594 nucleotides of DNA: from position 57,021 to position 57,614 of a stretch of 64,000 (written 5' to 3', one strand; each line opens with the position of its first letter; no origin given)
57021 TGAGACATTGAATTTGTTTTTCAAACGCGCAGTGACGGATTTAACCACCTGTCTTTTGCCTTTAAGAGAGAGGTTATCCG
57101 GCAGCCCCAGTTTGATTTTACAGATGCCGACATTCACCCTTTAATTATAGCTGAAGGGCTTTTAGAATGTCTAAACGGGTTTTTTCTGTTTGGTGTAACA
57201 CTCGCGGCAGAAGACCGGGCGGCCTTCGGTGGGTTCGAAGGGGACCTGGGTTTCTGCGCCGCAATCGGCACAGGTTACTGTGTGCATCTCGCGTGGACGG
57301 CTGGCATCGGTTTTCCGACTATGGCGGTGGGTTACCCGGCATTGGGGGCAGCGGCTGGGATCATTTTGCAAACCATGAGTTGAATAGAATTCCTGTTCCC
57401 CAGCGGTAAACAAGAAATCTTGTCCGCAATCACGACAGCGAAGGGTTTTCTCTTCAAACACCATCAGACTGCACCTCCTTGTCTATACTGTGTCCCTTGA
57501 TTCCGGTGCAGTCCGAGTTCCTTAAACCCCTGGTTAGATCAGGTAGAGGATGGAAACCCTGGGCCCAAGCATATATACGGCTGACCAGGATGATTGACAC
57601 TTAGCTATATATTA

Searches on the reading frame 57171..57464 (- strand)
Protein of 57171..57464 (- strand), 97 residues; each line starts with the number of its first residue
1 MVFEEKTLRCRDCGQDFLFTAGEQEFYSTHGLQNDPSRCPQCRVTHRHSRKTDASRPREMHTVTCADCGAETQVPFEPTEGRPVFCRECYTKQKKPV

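Call 9: search_protein_families(library=pfam, proteins=[window:57171-57464:-], max_evalue=0.01)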
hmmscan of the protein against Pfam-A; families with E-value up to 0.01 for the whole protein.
window:57171-57464:- (97 aa): 5 families
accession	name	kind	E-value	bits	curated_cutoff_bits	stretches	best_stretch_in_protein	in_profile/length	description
PF23477.1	zf_Tbcl_2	-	3.4e-20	71.9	27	1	58-94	1-37/37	Probable treble clef zinc finger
PF13451.12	zf_Tbcl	-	4.5e-20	71.8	24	1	6-50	3-47/48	Probable treble clef domain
PF03604.18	Zn_ribbon_RPAB4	-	0.0041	17.2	24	0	64-89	2-23/32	DNA directed RNA polymerase, 7 kDa subunit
PF14354.12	Lar_restr_allev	-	0.0063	17.2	28.6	0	38-73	5-34/58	Restriction alleviation protein Lar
PF01155.25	HypA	-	0.0097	16.4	28.9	0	5-48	68-98/112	Hydrogenase/urease nickel incorporation, metallochaperone, hypA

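Call 14: find_homologous_proteins(query=window:57171-57464:-)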
Query window:57171-57464:- (97 aa): 768 proteins with E <= 0.001 among 768 candidates; the best 120 are listed.
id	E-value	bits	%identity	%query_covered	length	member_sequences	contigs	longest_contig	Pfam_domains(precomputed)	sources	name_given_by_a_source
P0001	4.8e-52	192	84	100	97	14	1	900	PF13451.13,PF23477.2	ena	-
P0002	5.1e-51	189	84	100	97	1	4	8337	PF13451.13,PF23477.2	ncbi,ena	-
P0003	6.0e-50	186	80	100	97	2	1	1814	PF13451.13,PF23477.2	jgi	jgi:CxxC-x17-CxxC domain-containing protein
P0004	9.5e-49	182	78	100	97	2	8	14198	PF13451.13,PF23477.2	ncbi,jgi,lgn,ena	jgi:CxxC-x17-CxxC domain-containing protein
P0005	3.5e-48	180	79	100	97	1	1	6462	PF13451.13,PF23477.2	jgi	jgi:CxxC-x17-CxxC domain-containing protein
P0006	7.2e-48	179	77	100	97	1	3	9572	PF13451.13,PF23477.2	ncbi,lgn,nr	ncbi:MAG: zinc-ribbon domain containing protein [Dehalococcoidales bacterium]|nr:zinc-ribbon domain 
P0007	1.1e-47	178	81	100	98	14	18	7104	PF13451.13,PF23477.2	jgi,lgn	jgi:CxxC-x17-CxxC domain-containing protein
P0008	1.1e-47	178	77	100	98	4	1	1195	PF13451.13,PF23477.2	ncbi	-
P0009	1.5e-47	178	81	100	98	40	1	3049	PF13451.13,PF23477.2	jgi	jgi:CxxC-x17-CxxC domain-containing protein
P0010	2.6e-47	177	76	100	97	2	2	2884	PF13451.13,PF23477.2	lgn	-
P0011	3.3e-47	177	78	100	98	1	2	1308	PF13451.13,PF23477.2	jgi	jgi:CxxC-x17-CxxC domain-containing protein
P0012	1.2e-46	175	78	98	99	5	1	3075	PF13451.13,PF23477.2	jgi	jgi:CxxC-x17-CxxC domain-containing protein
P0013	1.9e-46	174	77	100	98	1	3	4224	PF13451.13,PF23477.2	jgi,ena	-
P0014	5.7e-46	173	76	98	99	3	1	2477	PF13451.13,PF23477.2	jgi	jgi:CxxC-x17-CxxC domain-containing protein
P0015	8.2e-46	172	78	98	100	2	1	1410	PF13451.13,PF23477.2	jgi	jgi:CxxC-x17-CxxC domain-containing protein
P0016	8.4e-46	172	78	100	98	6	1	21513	PF13451.13,PF23477.2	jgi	jgi:CxxC-x17-CxxC domain-containing protein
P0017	8.4e-46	172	75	100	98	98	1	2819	PF13451.13,PF23477.2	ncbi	-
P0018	1.6e-45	172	75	100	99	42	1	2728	PF13451.13,PF23477.2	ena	-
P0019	3.1e-45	171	73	100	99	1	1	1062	PF13451.13,PF23477.2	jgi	jgi:CxxC-x17-CxxC domain-containing protein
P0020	3.5e-45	170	77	98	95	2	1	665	PF13451.13,PF23477.2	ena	-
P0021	3.6e-45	170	72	100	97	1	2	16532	PF13451.13,PF23477.2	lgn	-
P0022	4.0e-45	170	74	100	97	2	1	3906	PF13451.13,PF23477.2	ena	-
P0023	8.4e-45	169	77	98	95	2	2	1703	PF13451.13,PF23477.2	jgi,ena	-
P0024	9.7e-45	169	72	100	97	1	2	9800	PF13451.13,PF23477.2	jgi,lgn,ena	jgi:CxxC-x17-CxxC domain-containing protein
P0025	1.1e-44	169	76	97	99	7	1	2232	PF13451.13,PF23477.2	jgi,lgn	-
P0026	1.3e-44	169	74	100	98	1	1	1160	PF13451.13,PF23477.2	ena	-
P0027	1.9e-44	168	76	98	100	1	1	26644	PF13451.13,PF23477.2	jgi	jgi:CxxC-x17-CxxC domain-containing protein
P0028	6.1e-44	166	75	98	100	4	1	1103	PF13451.13,PF23477.2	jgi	jgi:CxxC-x17-CxxC domain-containing protein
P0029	6.2e-44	166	75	98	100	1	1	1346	PF13451.13,PF23477.2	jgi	jgi:CxxC-x17-CxxC domain-containing protein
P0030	5.7e-43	163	73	98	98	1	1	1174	PF13451.13,PF23477.2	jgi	-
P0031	8.1e-43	163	69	100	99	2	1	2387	PF13451.13,PF23477.2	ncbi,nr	ncbi:MAG TPA: zinc-ribbon domain containing protein [Dehalococcoidales bacterium]|nr:zinc-ribbon dom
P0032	1.8e-42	162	74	98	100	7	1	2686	PF13451.13,PF23477.2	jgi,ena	-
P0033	2.0e-42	162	70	100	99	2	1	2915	PF13451.13,PF23477.2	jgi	jgi:CxxC-x17-CxxC domain-containing protein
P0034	4.2e-42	161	72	100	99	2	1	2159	PF13451.13,PF23477.2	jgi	jgi:CxxC-x17-CxxC domain-containing protein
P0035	7.5e-42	160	71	100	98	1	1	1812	PF13451.13,PF23477.2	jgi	jgi:CxxC-x17-CxxC domain-containing protein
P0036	1.9e-41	158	69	98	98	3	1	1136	PF13451.13,PF23477.2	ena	-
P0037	1.9e-41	158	70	100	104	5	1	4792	PF13451.13,PF23477.2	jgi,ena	-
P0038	3.5e-41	158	72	98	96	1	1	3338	PF13451.13,PF23477.2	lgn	-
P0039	4.2e-41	157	74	97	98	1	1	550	PF13451.13,PF23477.2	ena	-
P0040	2.4e-39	152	67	98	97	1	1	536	PF13451.13,PF23477.2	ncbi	-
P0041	3.3e-39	151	65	98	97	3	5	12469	PF13451.13,PF23477.2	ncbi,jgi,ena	ncbi:hypothetical protein ES703_20615 [subsurface metagenome]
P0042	6.7e-39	150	66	98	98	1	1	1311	PF13451.13,PF23477.2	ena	-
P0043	7.2e-39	150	65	98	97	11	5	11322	PF13451.13,PF23477.2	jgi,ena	-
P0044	1.3e-38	149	65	98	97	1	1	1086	PF13451.13,PF23477.2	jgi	jgi:CxxC-x17-CxxC domain-containing protein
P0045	1.6e-38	149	64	98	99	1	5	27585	PF13451.13,PF23477.2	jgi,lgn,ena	-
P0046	3.5e-38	148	63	100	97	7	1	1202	PF13451.13,PF23477.2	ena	-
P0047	4.4e-38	148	65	98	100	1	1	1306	PF13451.13,PF23477.2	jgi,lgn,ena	-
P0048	7.6e-38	147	66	98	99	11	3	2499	PF13451.13,PF23477.2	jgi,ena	jgi:CxxC-x17-CxxC domain-containing protein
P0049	1.1e-37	146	63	98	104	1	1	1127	PF13451.13,PF23477.2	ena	-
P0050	3.4e-37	145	73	98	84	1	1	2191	PF13451.13,PF23477.2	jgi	jgi:CxxC-x17-CxxC domain-containing protein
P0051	7.2e-37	144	68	97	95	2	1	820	PF13451.13,PF23477.2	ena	-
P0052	1.5e-35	140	62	98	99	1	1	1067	PF13451.13,PF23477.2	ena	-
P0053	6.4e-35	138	61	97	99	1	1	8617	PF13451.13,PF23477.2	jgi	jgi:CxxC-x17-CxxC domain-containing protein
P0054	1.9e-34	136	60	97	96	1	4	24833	PF13451.13,PF23477.2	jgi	-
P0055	2.0e-34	136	63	97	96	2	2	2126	PF13451.13,PF23477.2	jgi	jgi:CxxC-x17-CxxC domain-containing protein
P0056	2.6e-34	136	60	98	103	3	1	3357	PF13451.13,PF23477.2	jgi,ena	-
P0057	9.4e-34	134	62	97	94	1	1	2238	PF13451.13,PF23477.2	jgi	jgi:CxxC-x17-CxxC domain-containing protein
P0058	1.4e-33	133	62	97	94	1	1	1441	PF13451.13,PF23477.2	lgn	-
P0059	1.7e-33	133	60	97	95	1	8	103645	PF13451.13,PF23477.2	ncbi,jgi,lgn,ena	ncbi:MAG: zinc-ribbon domain containing protein [Bacillota bacterium]|jgi:CxxC-x17-CxxC domain-conta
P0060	4.2e-33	132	59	98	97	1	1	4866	PF13451.13,PF23477.2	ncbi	-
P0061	6.4e-33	131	59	97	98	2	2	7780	PF13451.13,PF23477.2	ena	-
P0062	7.3e-33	131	62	95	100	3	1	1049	PF13451.13,PF23477.2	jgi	jgi:CxxC-x17-CxxC domain-containing protein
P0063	1.3e-32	130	62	95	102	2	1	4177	PF13451.13,PF23477.2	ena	-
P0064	1.3e-32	130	59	97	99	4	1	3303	PF13451.13,PF23477.2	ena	-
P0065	1.5e-32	130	62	95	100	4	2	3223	PF13451.13,PF23477.2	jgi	-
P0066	1.5e-32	130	59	96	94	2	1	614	PF13451.13,PF23477.2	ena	-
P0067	1.6e-32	130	61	93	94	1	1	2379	PF13451.13,PF23477.2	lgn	-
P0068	2.2e-32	129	60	95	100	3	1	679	PF13451.13,PF23477.2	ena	-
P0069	2.5e-32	129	55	96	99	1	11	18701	PF13451.13,PF23477.2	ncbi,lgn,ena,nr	ncbi:MAG TPA: zinc-binding protein [Firmicutes bacterium]|nr:zinc-binding protein [Bacillota bacteri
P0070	2.8e-32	129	59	98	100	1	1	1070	PF13451.13,PF23477.2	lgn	-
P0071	3.3e-32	129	61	95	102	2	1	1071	PF13451.13,PF23477.2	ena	-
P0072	3.6e-32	129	57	96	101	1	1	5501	PF13451.13,PF23477.2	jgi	jgi:CxxC-x17-CxxC domain-containing protein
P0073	3.8e-32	129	63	95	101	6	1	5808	PF13451.13,PF23477.2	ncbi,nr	ncbi:MAG TPA: zinc-ribbon domain containing protein [Ktedonobacteraceae bacterium]|nr:zinc-ribbon do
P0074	3.9e-32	129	56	96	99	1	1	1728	PF13451.13,PF23477.2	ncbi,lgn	-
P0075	4.5e-32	128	61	95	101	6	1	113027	PF13451.13,PF23477.2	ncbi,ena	-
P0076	5.2e-32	128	62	97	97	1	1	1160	PF13451.13,PF23477.2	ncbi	-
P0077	5.8e-32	128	61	95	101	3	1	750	PF13451.13,PF23477.2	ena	-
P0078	6.1e-32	128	61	95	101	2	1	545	PF13451.13,PF23477.2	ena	-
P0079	6.5e-32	128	59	95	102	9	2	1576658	PF13451.13,PF23477.2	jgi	jgi:CxxC-x17-CxxC domain-containing protein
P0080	8.0e-32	128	61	100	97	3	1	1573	PF13451.13,PF23477.2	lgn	-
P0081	8.3e-32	128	58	97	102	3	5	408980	PF13451.13,PF23477.2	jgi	jgi:CxxC-x17-CxxC domain-containing protein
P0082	8.5e-32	127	61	97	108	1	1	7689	PF13451.13,PF23477.2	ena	-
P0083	1.0e-31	127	61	95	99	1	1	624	PF13451.13,PF23477.2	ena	-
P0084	1.0e-31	127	58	95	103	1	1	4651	PF17283.9,PF13451.13,PF23477.2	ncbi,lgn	-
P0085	1.1e-31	127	60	95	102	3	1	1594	PF13451.13,PF23477.2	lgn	-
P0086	1.1e-31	127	61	95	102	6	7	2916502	PF13451.13,PF23477.2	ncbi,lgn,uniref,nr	ncbi:zinc-ribbon domain containing protein [Ktedonobacter racemifer]|uniref:Uncharacterized protein 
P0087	1.2e-31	127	60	95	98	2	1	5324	PF13451.13,PF23477.2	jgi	-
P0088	1.2e-31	127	56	100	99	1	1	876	PF13451.13,PF23477.2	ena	-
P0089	1.3e-31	127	58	99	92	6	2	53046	PF13451.13,PF23477.2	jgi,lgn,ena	jgi:CxxC-x17-CxxC domain-containing protein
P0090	1.3e-31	127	61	95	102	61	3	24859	PF13451.13,PF23477.2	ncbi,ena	-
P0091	1.4e-31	127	57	96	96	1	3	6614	PF13451.13,PF23477.2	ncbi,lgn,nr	ncbi:MAG: zinc-binding protein [Firmicutes bacterium]|nr:zinc-binding protein [Bacillota bacterium]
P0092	1.6e-31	127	59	95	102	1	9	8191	PF13451.13,PF23477.2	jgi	jgi:CxxC-x17-CxxC domain-containing protein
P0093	1.6e-31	127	58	95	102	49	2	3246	PF13451.13,PF23477.2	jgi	-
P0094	1.7e-31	127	57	98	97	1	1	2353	PF13451.13,PF23477.2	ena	-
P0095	2.0e-31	126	57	99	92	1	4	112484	PF13451.13,PF23477.2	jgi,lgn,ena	-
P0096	2.3e-31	126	59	97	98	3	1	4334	PF13451.13,PF23477.2,PF14599.12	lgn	-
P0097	2.4e-31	126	61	95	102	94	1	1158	PF13451.13,PF23477.2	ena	-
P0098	2.6e-31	126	60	95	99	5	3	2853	PF13451.13,PF23477.2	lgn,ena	-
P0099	2.6e-31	126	60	95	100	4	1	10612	PF13451.13,PF23477.2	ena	-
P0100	2.6e-31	126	60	93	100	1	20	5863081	PF13451.13,PF23477.2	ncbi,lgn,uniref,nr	ncbi:hypothetical protein Desor_5502 [Desulfosporosinus orientis DSM 765]|uniref:Uncharacterized pro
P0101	2.7e-31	126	58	98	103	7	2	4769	PF13451.13,PF23477.2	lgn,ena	-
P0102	2.8e-31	126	60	95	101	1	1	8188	PF13451.13,PF23477.2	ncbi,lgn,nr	ncbi:MAG: zinc-ribbon domain containing protein [Chloroflexota bacterium]|nr:zinc-ribbon domain cont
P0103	2.8e-31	126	55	95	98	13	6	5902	PF13451.13,PF23477.2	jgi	jgi:CxxC-x17-CxxC domain-containing protein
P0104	2.8e-31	126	57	95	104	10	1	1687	PF13451.13,PF23477.2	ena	-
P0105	2.9e-31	126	61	95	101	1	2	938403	PF13451.13,PF23477.2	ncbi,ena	-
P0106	3.1e-31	126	62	95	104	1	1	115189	PF13451.13,PF23477.2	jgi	jgi:CxxC-x17-CxxC domain-containing protein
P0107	3.3e-31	126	59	95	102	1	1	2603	PF13451.13,PF23477.2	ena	-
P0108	3.4e-31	126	62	95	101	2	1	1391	PF13451.13,PF23477.2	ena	-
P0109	3.5e-31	126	60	95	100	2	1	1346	PF13451.13,PF23477.2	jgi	jgi:CxxC-x17-CxxC domain-containing protein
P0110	4.8e-31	125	62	95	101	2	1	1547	PF13451.13,PF23477.2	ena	-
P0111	5.0e-31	125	57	97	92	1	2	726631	PF13451.13,PF23477.2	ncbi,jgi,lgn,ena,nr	ncbi:MAG: zinc-binding protein [Firmicutes bacterium HGW-Firmicutes-14]|nr:MAG: zinc-binding protein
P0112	6.5e-31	125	53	96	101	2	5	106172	PF13451.13,PF23477.2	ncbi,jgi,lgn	-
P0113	6.8e-31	125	57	96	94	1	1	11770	PF13451.13,PF23477.2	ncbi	-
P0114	6.9e-31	125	57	99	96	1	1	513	PF13451.13,PF23477.2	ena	-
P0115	7.8e-31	124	57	95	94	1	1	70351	PF13451.13,PF23477.2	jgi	jgi:CxxC-x17-CxxC domain-containing protein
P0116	9.1e-31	124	57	96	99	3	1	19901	PF13451.13,PF23477.2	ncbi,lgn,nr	ncbi:MAG: zinc-ribbon domain containing protein [Firmicutes bacterium]|nr:zinc-ribbon domain contain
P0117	1.1e-30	124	60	97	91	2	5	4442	PF13451.13,PF23477.2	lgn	-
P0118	1.1e-30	124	57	96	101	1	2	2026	PF13451.13,PF23477.2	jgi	jgi:CxxC-x17-CxxC domain-containing protein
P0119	1.2e-30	124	57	97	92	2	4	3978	PF13451.13,PF23477.2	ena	-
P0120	1.2e-30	124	59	95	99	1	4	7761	PF13451.13,PF23477.2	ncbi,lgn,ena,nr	ncbi:MAG TPA: zinc-ribbon domain containing protein [Ktedonobacteraceae bacterium]|nr:zinc-ribbon do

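Call 17: find_related_loci(query=A1, collection=genome_contigs, flank=1500)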
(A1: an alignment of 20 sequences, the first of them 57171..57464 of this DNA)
Query A1 (97 aa) in genome_contigs; peptide patterns used: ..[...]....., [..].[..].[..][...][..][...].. (x = any residue, [..] = any of these).
600 stretches matched a pattern (row limit reached: there are more); 598 encode a relative of the query (tblastn E <= 1e-3); the best 80 are kept; 80 distinct loci.
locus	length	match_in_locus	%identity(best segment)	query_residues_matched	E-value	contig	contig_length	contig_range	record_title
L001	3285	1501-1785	66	1-95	1e-43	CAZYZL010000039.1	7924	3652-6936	MAG TPA_asm: uncultured Dehalococcoidales bacterium isolate SRP098346_co1_430 genome assembly, contig: NODE_12500_length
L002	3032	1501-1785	66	1-95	2e-42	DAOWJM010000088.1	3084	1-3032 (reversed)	MAG TPA_asm: Dehalococcoidia bacterium isolate CSMAG_2069 CSMAG_2069_k141_1408538_length_3084_cov_118.6035, whole genome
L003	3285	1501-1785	64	1-95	4e-38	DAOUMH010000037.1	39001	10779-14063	MAG TPA_asm: Dehalococcoidales bacterium isolate W53_108 k135_266187, whole genome shotgun sequence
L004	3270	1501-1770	61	1-90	2e-36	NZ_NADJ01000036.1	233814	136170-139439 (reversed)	Desulfosporosinus sp. FKB FKB_QYN_aSRB_gapCloser.final_scaffold_36, whole genome shotgun sequence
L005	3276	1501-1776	56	2-97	1e-35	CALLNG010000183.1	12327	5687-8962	MAG TPA_asm: uncultured Clostridia bacterium isolate ERR912014_bin.82_CONCOCT_v1.1_MAG genome assembly, contig: ERZ82576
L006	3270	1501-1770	60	5-94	4e-35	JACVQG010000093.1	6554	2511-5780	MAG: Dehalococcoidia bacterium isolate B4_bin.11 scaffold_3877, whole genome shotgun sequence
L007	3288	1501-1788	58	1-92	3e-35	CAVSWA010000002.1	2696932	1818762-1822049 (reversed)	MAG: uncultured Chloroflexia bacterium isolate MFD05705.bin.2.108 genome assembly, contig: contig_25947, whole genome sh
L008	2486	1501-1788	57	1-92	2e-35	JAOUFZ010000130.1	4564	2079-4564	MAG: Dehalococcoidia bacterium isolate 4_1_July_SF_Bin57 4_1_July_SF_Bin57_scaffold_11771_c1, whole genome shotgun seque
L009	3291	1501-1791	54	1-96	9e-35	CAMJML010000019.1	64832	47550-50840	MAG: uncultured Selenomonadales bacterium isolate SRR12377476_bin.3_metawrap_v1.3_MAG genome assembly, contig: SRR123774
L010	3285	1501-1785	59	1-92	9e-35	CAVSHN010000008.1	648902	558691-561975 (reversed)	MAG: uncultured Chloroflexia bacterium isolate MFD01476.bin.2.21 genome assembly, contig: contig_38930, whole genome sho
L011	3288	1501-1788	59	1-92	6e-35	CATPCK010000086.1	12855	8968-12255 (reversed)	MAG: uncultured Ktedonobacteraceae bacterium isolate S106_Bin_5 genome assembly, contig: S106_000000002184, whole genome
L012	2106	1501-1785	59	1-92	6e-35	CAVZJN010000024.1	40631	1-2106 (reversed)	MAG: uncultured Chloroflexia bacterium isolate MFD00991.bin.3.206 genome assembly, contig: contig_37842, whole genome sh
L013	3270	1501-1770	55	1-94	2e-34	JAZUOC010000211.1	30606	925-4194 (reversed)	MAG: Acutalibacteraceae bacterium isolate T1900044877_TS20190343.MAGScoT_cleanbin_000020 SGB_3194_k141_889094, whole gen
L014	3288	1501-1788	57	1-92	2e-34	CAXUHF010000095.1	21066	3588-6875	MAG TPA_asm: uncultured Ktedonobacteraceae bacterium isolate public_SRR14722078_metawrap_bin.4 genome assembly, contig:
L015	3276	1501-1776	55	1-94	2e-34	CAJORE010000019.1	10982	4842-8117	uncultured Selenomonadaceae bacterium isolate Rumen_Coassembly_mag_878 genome assembly, contig: k87_947153, whole genome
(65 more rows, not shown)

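Call 18: find_related_loci(query=A1, collection=metagenome_contigs, flank=1500)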
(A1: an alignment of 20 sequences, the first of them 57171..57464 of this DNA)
Query A1 (97 aa) in metagenome_contigs; peptide patterns used: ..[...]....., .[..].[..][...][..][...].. (x = any residue, [..] = any of these).
600 stretches matched a pattern (row limit reached: there are more); 600 encode a relative of the query (tblastn E <= 1e-3); the best 80 are kept; 80 distinct loci.
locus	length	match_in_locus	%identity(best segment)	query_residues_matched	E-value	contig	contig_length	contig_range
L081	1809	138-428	78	1-97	3e-53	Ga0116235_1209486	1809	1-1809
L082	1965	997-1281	66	1-95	8e-43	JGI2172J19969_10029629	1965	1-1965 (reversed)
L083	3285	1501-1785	66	1-95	2e-42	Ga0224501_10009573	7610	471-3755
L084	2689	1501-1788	63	1-96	7e-41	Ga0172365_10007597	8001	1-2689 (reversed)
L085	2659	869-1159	62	1-97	2e-40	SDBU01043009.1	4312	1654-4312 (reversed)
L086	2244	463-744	62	1-94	6e-40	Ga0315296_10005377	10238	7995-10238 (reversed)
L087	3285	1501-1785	60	1-95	6e-39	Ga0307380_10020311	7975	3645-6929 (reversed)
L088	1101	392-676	57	1-95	6e-39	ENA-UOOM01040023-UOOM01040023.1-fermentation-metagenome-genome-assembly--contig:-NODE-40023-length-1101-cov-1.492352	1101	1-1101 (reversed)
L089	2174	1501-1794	59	1-97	4e-37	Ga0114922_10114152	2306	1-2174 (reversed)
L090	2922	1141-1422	61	1-92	9e-37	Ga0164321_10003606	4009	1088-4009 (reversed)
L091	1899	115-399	58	1-95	8e-36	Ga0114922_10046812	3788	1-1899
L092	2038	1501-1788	56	1-94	1e-35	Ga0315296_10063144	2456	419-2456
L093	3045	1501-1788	55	1-95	9e-36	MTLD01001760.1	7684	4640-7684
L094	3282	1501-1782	61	1-92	2e-35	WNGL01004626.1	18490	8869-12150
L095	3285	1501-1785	56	1-95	4e-35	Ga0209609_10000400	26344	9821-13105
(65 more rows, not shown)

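Call 30: search_solved_structures(query=A1, max_evalue=1)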
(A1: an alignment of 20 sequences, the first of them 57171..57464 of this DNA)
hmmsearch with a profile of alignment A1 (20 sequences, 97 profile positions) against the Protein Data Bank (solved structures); distinct sequences matched with E-value up to 1: 18.
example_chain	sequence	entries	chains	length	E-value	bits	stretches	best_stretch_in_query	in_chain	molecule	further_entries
5v3m_C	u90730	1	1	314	1.7e-05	28.4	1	5-70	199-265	Zinc finger protein 568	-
5wjq_D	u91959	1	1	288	3e-05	27.6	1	5-70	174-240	Zinc finger protein 568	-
5v3j_E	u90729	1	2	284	6.5e-05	26.6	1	5-70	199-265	Zinc finger protein 568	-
1mey_C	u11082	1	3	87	0.004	20.8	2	5-52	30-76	CONSENSUS ZINC FINGER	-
2i13_A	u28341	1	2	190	0.0078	19.9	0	5-70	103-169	Aart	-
5v3g_D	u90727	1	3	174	0.0089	19.7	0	5-69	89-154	PR domain zinc finger protein 9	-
1ctl_A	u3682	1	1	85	0.013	19.1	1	39-93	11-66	AVIAN CYSTEINE RICH PROTEIN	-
1b8t_A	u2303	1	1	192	0.021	18.5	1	39-93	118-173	PROTEIN (CRP1)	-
1ibi_A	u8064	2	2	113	0.024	18.3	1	33-93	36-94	CYSTEINE-RICH PROTEIN 2 | CYSTEINE AND GLYCINE-RICH PROTEIN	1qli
1cxx_A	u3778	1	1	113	0.028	18.1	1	37-93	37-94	CYSTEINE AND GLYCINE-RICH PROTEIN CRP2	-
5egb_A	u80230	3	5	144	0.046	17.4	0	5-50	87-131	Histone-lysine N-methyltransferase PRDM9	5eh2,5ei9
8cuc_E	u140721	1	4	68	0.08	16.7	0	5-38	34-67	Sal-like protein 4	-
7y3i_A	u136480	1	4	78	0.12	16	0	5-38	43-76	Sal-like protein 4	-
7y3k_A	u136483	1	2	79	0.13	16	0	5-38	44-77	Sal-like protein 4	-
2n25_A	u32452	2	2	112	0.13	16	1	9-71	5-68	Zinc finger and BTB domain-containing protein 17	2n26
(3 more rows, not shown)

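Call 31: search_protein_families(library=ncbifam, proteins=[window:57171-57464:-], max_evalue=0.01)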
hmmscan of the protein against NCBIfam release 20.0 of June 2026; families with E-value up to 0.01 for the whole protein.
window:57171-57464:- (97 aa): 5 families
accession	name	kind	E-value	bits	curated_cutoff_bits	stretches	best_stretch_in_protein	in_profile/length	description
TIGR04272.1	cxxc_cxxc_Mbark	domain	1.8e-20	72.3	36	1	58-94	1-37/37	CxxC-x17-CxxC domain-containing protein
NF047912.1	ECs_2282_CxxC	subfamily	1.3e-05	25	37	1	38-71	4-36/60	ECs_2282 family putative zinc-binding protein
NF040826.1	lxa_BCAM0308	equivalog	0.002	17.8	100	1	19-68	6-55/153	BCAM0308 family protein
NF033497.1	rubre_like_arch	subfamily_domain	0.0021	17.7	32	0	60-73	14-27/34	rubrerythrin-like domain-containing protein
NF041070.1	carrier_LysW_Arch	domain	0.003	17.5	75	0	62-89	3-29/57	alpha-aminoadipate/glutamate carrier protein LysW/ArgW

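Call 32: find_encoding_contigs(protein=P0002, flank=2500, max_places=4)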
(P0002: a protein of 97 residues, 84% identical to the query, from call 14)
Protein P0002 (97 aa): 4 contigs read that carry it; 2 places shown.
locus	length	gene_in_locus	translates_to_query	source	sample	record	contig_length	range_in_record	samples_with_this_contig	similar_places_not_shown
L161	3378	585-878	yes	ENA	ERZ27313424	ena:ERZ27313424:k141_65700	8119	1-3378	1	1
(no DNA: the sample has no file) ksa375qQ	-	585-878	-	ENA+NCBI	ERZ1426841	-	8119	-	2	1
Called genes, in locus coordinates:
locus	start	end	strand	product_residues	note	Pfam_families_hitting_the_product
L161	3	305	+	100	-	?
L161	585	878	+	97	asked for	PF13451:zf_Tbcl, PF23477:zf_Tbcl_2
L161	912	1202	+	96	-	PF04456:DUF503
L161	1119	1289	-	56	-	-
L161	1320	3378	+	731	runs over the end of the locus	PF00270:DEAD, PF04851:ResIII (weak), PF00271:Helicase_C, PF22982:WHD_HRQ1, PF09369:MZB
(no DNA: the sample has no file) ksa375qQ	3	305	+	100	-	?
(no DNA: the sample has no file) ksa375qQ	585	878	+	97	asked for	PF13451:zf_Tbcl, PF23477:zf_Tbcl_2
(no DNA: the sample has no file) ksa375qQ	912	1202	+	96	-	PF04456:DUF503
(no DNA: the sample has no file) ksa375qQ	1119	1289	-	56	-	-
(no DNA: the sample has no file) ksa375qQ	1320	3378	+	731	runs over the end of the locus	PF00270:DEAD, PF04851:ResIII (weak), PF00271:Helicase_C, PF22982:WHD_HRQ1, PF09369:MZB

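Call 33: find_encoding_contigs(protein=P0004, flank=2500, max_places=4)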
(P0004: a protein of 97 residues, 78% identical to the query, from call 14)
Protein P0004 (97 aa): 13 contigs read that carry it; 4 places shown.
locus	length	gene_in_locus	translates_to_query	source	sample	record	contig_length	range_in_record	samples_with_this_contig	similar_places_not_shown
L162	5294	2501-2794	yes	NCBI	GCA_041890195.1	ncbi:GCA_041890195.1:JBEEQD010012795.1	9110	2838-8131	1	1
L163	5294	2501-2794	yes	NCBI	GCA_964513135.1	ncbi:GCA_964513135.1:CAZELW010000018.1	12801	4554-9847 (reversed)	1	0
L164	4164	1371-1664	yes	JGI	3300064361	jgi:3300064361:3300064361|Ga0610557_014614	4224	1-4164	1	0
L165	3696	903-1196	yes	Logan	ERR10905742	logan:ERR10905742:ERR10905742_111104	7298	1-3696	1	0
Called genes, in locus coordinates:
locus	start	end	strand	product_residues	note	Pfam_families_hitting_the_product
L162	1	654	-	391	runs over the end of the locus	PF04230:PS_pyruv_trans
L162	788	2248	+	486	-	PF01171:ATP_bind_3, PF11734:TilS_C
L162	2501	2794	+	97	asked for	PF13451:zf_Tbcl, PF23477:zf_Tbcl_2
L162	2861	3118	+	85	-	PF04456:DUF503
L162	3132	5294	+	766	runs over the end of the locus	PF00270:DEAD, PF04851:ResIII (weak), PF00271:Helicase_C, PF22982:WHD_HRQ1, PF09369:MZB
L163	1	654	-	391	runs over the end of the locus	PF04230:PS_pyruv_trans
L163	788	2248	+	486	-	PF01171:ATP_bind_3, PF11734:TilS_C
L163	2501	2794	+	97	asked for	PF13451:zf_Tbcl, PF23477:zf_Tbcl_2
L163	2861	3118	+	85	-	PF04456:DUF503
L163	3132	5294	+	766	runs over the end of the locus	PF00270:DEAD, PF04851:ResIII (weak), PF00271:Helicase_C, PF22982:WHD_HRQ1, PF09369:MZB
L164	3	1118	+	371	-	?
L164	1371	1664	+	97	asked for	PF13451:zf_Tbcl, PF23477:zf_Tbcl_2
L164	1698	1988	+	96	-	PF04456:DUF503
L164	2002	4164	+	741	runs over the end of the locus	?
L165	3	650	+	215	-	?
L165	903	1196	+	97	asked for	PF13451:zf_Tbcl, PF23477:zf_Tbcl_2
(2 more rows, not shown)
